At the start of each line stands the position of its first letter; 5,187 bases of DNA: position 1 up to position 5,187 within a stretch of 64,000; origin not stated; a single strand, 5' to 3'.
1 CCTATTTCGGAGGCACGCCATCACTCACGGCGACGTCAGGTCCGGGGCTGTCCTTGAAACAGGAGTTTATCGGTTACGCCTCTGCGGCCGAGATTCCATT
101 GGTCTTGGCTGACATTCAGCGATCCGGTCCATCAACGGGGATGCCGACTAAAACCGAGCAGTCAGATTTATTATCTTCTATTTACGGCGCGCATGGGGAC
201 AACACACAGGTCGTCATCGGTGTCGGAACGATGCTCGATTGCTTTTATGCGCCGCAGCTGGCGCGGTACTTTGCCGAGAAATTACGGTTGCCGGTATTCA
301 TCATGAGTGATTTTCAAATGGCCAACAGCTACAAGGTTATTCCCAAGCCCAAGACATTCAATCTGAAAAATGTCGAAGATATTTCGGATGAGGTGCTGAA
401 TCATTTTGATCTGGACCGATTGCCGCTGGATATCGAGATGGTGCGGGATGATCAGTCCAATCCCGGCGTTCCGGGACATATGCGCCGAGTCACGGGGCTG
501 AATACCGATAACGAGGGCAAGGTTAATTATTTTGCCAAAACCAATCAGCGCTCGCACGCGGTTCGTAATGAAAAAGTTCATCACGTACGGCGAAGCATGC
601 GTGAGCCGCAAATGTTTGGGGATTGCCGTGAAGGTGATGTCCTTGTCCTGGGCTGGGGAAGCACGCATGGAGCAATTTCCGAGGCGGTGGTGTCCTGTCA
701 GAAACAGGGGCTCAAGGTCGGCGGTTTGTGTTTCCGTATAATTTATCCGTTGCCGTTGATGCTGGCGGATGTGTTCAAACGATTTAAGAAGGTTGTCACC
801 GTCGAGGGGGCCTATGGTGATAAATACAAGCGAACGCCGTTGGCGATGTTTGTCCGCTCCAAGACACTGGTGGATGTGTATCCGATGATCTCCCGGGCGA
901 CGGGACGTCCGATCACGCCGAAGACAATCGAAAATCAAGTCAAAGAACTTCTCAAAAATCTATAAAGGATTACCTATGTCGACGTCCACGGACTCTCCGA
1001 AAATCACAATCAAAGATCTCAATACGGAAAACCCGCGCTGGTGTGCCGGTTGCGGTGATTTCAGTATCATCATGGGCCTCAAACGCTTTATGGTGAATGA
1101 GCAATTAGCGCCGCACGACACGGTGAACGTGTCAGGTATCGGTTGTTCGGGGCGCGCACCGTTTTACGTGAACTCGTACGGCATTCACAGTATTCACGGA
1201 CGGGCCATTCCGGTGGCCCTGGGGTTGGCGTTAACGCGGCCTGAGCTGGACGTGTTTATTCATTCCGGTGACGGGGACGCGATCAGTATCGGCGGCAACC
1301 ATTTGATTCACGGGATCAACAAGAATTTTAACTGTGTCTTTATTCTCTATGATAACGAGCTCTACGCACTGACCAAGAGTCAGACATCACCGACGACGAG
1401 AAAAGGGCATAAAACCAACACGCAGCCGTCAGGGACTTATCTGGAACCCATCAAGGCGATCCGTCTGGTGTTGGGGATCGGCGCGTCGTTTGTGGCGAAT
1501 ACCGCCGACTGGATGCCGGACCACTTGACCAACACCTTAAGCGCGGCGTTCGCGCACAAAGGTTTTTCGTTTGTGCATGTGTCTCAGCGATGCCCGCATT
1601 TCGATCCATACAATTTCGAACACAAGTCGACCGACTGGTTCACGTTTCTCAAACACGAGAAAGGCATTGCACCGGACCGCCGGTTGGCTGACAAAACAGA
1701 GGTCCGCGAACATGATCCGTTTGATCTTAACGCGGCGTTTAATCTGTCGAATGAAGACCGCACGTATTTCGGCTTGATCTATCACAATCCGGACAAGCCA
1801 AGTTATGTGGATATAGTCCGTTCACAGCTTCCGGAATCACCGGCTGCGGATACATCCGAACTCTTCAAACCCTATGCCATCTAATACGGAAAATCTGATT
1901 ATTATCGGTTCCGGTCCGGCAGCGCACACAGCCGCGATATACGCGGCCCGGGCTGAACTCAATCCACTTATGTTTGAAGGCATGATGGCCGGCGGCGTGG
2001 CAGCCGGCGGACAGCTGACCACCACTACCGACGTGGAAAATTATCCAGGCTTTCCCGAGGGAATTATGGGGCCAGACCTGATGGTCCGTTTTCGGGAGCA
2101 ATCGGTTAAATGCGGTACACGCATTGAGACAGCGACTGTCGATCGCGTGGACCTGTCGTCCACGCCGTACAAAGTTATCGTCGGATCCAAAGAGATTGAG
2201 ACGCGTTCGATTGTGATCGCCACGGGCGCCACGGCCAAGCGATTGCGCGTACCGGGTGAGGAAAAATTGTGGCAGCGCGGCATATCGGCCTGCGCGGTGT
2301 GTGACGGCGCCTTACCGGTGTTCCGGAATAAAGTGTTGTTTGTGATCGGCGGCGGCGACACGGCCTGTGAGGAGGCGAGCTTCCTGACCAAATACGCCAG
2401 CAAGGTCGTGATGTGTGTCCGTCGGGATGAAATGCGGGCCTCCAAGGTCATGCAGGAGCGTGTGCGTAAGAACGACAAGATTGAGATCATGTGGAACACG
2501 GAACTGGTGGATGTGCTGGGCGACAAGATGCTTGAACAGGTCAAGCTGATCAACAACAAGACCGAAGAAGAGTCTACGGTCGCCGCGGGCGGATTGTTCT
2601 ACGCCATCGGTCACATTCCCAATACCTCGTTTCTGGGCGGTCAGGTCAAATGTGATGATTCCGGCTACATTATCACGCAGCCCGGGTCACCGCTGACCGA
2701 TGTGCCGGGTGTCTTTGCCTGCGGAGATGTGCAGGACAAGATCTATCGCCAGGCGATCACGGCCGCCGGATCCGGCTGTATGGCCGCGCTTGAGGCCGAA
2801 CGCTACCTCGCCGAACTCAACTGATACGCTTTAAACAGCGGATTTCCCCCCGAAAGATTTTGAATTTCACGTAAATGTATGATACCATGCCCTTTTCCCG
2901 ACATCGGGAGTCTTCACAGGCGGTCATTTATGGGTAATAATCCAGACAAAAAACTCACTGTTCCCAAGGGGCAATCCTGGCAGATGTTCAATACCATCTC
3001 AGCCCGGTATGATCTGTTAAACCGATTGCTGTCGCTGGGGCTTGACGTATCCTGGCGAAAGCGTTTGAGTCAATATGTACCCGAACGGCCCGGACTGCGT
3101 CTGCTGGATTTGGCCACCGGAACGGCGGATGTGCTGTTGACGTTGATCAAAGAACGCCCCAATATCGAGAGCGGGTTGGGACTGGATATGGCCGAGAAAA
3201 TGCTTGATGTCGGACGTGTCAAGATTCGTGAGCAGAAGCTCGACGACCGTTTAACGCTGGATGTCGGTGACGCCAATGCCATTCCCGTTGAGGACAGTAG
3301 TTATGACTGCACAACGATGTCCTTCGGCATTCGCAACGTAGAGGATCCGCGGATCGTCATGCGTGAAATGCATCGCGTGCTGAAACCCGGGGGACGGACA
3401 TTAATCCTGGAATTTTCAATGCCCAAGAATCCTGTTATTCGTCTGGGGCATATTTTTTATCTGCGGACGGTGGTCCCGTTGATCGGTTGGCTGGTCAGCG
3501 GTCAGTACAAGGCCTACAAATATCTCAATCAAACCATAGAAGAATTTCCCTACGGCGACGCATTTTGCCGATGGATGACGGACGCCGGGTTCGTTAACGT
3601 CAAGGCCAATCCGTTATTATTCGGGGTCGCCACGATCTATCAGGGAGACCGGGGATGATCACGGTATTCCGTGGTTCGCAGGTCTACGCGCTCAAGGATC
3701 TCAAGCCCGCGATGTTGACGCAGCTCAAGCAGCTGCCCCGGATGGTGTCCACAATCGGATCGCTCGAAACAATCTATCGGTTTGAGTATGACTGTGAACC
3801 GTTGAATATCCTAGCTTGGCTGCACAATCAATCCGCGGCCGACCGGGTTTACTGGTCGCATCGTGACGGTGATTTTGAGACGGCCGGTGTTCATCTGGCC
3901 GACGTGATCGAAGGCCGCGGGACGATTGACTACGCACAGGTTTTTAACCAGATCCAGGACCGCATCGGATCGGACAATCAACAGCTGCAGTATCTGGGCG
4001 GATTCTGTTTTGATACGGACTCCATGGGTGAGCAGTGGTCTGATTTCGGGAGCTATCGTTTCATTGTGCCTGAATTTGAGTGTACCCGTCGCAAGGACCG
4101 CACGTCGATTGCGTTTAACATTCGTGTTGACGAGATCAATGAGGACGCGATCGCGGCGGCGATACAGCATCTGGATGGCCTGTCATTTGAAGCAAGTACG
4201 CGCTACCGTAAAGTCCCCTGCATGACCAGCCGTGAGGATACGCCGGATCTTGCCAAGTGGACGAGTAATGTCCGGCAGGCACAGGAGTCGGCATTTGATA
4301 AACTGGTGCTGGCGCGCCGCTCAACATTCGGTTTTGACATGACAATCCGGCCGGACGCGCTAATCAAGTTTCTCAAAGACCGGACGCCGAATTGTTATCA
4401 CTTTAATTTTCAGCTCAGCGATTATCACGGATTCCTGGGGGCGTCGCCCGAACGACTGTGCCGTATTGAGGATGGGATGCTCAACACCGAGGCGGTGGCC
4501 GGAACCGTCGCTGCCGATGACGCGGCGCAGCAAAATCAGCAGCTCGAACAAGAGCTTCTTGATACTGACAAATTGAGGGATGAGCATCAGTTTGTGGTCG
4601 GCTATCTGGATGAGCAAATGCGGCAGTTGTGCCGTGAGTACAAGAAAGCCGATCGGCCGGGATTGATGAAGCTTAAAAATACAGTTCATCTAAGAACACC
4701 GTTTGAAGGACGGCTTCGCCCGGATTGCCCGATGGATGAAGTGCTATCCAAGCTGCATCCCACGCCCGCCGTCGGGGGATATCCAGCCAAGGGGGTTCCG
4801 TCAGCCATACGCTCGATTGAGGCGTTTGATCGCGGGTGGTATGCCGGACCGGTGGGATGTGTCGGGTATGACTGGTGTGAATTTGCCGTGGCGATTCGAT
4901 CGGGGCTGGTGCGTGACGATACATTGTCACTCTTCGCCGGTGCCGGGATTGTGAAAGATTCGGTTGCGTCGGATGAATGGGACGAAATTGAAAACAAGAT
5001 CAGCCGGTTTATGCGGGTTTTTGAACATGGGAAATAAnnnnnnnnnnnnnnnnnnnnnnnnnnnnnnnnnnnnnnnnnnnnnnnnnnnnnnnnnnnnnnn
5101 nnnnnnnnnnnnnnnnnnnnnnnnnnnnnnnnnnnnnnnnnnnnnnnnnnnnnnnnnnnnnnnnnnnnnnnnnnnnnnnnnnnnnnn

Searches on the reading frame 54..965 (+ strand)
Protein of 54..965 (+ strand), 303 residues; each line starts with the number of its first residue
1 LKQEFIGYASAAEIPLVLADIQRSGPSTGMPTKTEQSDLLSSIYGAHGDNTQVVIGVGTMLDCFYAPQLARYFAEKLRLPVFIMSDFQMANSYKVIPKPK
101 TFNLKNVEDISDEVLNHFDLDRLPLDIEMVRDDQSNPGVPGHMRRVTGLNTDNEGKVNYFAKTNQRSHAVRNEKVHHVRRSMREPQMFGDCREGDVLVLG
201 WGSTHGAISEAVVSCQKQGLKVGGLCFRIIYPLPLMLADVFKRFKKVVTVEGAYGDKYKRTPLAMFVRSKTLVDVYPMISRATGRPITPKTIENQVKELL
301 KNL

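Call 64: search_protein_families(library=pfam, proteins=[window:54-965:+], max_evalue=0.0001)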
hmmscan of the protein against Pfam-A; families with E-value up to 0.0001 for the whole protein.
window:54-965:+ (303 aa): 2 families
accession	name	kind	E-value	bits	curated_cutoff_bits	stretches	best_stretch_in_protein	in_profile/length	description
PF01855.24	POR_N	-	3.8e-15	56.7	27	1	2-106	75-175/231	Pyruvate flavodoxin/ferredoxin oxidoreductase, thiamine diP-bdg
PF17147.9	PFOR_II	-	5.5e-08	33.5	27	1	195-292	2-102/102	Pyruvate:ferredoxin oxidoreductase core domain II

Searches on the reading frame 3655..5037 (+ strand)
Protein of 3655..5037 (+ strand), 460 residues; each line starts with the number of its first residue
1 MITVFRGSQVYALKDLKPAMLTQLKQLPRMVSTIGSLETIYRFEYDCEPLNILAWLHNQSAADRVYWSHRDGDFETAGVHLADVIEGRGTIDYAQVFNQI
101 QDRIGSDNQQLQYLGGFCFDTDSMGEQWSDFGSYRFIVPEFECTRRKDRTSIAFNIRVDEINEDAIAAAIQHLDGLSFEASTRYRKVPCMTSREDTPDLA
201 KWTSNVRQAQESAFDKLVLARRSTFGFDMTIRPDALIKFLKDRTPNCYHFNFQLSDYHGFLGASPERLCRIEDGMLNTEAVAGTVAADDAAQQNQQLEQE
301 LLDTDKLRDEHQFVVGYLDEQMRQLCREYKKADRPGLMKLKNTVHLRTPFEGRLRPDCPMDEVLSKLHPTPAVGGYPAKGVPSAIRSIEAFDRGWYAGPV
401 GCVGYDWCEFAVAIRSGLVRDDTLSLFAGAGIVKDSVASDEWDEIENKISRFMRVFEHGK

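Call 64: search_protein_families(library=pfam, proteins=[window:3655-5037:+], max_evalue=0.0001)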
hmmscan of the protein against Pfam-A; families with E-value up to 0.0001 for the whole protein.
window:3655-5037:+ (460 aa): 1 family
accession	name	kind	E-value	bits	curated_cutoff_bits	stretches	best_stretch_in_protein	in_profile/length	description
PF00425.24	Chorismate_bind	-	2.2e-63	214.6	27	1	207-448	14-257/257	chorismate binding enzyme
